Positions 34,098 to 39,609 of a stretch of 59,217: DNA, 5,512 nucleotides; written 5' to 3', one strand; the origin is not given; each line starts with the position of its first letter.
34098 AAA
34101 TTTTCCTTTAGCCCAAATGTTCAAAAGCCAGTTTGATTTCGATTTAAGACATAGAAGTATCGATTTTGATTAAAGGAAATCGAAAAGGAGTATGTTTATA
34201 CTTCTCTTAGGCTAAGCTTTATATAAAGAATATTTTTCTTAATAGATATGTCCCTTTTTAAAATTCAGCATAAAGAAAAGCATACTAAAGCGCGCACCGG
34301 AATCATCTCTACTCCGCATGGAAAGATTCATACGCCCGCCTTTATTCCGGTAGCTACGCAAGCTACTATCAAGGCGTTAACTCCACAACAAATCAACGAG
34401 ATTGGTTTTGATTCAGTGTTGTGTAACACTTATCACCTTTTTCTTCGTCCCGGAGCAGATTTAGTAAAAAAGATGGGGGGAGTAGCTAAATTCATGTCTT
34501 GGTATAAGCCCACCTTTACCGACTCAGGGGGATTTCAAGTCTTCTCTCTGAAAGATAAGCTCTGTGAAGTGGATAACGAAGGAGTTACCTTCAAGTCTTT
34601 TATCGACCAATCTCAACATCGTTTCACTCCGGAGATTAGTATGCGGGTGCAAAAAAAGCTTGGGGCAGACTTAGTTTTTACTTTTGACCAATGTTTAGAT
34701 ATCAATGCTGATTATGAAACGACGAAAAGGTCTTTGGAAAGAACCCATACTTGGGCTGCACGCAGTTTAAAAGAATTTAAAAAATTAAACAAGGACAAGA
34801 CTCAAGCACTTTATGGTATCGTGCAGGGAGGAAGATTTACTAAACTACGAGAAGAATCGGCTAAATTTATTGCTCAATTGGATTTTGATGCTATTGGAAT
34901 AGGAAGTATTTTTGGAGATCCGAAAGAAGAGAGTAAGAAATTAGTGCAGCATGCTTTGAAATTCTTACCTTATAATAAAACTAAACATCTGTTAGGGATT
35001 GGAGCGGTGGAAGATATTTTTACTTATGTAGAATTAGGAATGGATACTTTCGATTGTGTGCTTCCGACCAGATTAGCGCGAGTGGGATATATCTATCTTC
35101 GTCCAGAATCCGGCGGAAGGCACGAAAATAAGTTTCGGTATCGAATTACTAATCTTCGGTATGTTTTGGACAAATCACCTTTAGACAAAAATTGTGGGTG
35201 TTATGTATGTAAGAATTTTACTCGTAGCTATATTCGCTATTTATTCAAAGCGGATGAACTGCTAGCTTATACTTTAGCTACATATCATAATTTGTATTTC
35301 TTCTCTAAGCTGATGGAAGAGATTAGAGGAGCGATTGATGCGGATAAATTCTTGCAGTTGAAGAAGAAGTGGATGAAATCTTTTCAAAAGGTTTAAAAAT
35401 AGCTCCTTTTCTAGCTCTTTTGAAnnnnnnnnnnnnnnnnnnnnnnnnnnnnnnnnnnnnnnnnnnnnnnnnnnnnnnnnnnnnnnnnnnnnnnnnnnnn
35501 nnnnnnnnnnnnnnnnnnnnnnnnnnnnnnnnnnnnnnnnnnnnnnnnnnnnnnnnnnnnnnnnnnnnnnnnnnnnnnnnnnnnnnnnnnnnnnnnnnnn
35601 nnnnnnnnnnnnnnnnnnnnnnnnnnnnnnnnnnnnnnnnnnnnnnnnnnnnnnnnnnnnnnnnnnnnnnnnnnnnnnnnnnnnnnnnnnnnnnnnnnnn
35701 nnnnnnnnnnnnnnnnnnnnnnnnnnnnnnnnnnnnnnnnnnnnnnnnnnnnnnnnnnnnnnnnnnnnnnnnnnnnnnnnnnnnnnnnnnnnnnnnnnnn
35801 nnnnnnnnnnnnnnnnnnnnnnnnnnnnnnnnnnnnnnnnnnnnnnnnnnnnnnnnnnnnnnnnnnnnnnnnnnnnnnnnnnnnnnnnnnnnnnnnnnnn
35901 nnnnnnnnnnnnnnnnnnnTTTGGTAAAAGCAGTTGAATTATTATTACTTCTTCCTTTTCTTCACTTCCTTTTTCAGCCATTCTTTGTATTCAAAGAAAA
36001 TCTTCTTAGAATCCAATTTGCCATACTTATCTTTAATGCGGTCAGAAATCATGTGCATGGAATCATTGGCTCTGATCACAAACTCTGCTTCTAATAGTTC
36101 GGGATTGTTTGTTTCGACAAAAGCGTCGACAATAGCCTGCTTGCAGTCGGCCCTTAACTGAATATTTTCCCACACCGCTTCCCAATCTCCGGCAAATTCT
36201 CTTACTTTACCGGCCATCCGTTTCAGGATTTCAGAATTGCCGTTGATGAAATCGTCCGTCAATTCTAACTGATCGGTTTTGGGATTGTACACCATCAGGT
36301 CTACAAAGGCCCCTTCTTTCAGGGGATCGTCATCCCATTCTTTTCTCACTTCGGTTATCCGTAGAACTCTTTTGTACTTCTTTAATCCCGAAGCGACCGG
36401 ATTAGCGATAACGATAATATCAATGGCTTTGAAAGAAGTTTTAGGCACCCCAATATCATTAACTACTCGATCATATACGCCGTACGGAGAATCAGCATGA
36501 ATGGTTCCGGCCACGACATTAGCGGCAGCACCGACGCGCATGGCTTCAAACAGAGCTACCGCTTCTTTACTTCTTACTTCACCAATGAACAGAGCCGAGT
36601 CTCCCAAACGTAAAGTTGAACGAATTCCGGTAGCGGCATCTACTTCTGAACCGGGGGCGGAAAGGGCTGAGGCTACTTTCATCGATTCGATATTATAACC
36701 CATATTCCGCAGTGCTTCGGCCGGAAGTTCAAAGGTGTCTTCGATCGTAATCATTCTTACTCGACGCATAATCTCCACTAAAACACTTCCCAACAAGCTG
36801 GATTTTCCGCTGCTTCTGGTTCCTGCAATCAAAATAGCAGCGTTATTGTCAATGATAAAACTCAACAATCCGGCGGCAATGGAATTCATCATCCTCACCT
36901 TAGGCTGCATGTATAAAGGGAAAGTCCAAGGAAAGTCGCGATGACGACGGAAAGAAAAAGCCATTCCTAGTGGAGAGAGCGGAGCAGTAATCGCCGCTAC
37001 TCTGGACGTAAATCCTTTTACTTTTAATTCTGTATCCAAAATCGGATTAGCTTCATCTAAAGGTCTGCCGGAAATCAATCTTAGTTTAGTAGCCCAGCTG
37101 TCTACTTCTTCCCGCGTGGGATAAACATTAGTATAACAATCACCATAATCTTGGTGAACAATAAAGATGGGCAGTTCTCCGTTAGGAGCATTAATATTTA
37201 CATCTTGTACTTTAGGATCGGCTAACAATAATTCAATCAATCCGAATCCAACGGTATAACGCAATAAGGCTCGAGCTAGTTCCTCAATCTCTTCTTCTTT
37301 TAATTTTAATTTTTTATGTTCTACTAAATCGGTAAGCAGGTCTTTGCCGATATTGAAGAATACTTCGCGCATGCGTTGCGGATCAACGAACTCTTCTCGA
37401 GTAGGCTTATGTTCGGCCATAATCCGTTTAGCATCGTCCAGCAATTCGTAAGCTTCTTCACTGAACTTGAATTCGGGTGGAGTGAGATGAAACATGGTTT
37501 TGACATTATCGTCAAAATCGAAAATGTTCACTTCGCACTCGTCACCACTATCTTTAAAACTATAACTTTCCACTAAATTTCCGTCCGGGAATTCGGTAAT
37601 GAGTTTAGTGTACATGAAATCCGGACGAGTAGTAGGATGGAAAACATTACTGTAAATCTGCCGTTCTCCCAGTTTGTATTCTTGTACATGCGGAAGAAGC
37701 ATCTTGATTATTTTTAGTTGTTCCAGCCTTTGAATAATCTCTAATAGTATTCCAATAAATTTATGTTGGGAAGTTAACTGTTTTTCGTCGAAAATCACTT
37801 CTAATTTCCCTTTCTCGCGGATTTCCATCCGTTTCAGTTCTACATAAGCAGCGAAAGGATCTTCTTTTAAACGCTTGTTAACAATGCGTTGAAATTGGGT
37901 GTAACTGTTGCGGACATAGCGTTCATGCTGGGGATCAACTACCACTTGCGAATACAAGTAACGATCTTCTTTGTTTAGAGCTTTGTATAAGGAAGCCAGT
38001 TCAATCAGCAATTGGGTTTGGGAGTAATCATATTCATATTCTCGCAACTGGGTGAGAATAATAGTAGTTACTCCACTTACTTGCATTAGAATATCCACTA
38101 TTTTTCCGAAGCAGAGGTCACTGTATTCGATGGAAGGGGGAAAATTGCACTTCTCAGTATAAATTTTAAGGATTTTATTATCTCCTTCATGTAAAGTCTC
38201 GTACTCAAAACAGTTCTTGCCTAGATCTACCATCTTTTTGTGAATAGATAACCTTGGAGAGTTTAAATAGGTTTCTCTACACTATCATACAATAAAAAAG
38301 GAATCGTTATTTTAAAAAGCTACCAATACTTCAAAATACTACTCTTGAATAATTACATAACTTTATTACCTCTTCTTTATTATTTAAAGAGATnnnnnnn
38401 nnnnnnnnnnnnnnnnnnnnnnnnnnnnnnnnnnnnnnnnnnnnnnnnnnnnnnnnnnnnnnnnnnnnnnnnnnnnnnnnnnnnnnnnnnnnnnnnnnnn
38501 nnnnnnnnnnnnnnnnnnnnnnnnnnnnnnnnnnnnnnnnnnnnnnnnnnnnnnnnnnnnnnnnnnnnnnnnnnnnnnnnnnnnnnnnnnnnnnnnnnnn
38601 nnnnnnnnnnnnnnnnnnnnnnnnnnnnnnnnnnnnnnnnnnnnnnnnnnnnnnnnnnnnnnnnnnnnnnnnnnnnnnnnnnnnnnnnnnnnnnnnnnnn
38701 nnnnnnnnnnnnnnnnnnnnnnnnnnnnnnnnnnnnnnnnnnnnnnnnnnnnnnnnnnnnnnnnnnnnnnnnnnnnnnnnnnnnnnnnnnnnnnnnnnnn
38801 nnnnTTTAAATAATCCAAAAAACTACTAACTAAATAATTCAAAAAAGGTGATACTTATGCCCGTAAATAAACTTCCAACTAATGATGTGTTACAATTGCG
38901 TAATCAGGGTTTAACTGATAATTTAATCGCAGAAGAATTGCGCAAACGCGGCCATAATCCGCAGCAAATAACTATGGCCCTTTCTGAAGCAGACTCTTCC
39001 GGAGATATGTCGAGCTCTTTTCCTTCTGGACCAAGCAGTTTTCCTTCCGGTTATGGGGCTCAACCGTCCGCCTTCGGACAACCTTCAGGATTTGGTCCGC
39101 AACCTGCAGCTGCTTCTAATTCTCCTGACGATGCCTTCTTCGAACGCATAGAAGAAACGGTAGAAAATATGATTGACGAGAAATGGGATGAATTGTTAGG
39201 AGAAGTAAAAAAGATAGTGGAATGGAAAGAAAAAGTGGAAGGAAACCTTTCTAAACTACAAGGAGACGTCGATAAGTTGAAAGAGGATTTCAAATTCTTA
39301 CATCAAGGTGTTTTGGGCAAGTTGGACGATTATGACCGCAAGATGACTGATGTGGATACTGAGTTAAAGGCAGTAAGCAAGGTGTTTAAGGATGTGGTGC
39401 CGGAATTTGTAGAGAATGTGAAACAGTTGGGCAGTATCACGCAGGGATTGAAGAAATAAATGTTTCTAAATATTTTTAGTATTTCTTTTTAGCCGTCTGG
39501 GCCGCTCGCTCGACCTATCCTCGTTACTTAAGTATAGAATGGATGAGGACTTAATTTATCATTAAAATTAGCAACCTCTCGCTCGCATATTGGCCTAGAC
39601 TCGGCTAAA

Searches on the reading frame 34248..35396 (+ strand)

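Call 18: search_protein_families(library=pfam, proteins=[window:34248-35396:+], max_evalue=0.00001)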
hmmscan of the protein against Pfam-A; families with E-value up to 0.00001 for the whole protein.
window:34248-35396:+ (382 aa): 1 family
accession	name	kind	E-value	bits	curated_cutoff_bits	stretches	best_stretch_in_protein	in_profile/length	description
PF01702.25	TGT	-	8.4e-126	420.3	26.3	1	14-380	2-356/357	Queuine tRNA-ribosyltransferase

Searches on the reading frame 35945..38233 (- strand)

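Call 18: search_protein_families(library=pfam, proteins=[window:35945-38233:-], max_evalue=0.00001)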
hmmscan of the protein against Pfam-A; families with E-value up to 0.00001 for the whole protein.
window:35945-38233:- (762 aa): 1 family
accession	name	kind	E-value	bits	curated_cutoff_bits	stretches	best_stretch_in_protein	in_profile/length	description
PF00437.27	T2SSE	-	1e-13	51.2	24.9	1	448-608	126-272/370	Type II/IV secretion system protein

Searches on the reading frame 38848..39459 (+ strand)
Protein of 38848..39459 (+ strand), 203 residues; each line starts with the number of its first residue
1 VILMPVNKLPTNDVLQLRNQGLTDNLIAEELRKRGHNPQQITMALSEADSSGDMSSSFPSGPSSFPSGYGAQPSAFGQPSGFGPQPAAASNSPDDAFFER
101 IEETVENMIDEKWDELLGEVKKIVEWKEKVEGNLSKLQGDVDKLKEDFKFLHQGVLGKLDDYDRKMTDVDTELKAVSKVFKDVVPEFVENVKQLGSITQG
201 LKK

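Call 73: search_protein_families(library=pfam, proteins=[window:38848-39459:+], max_evalue=0.01)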
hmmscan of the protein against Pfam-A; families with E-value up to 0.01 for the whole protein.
window:38848-39459:+ (203 aa): 2 families
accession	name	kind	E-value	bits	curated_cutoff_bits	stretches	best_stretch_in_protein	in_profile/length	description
PF05531.17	NPV_P10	-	0.0025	18.7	29.8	1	129-187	15-73/75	Nucleopolyhedrovirus P10 protein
PF22448.1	RepB_primase_C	-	0.0028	17.9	26.1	1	24-48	7-31/54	RepB DNA-primase C-terminal helical domain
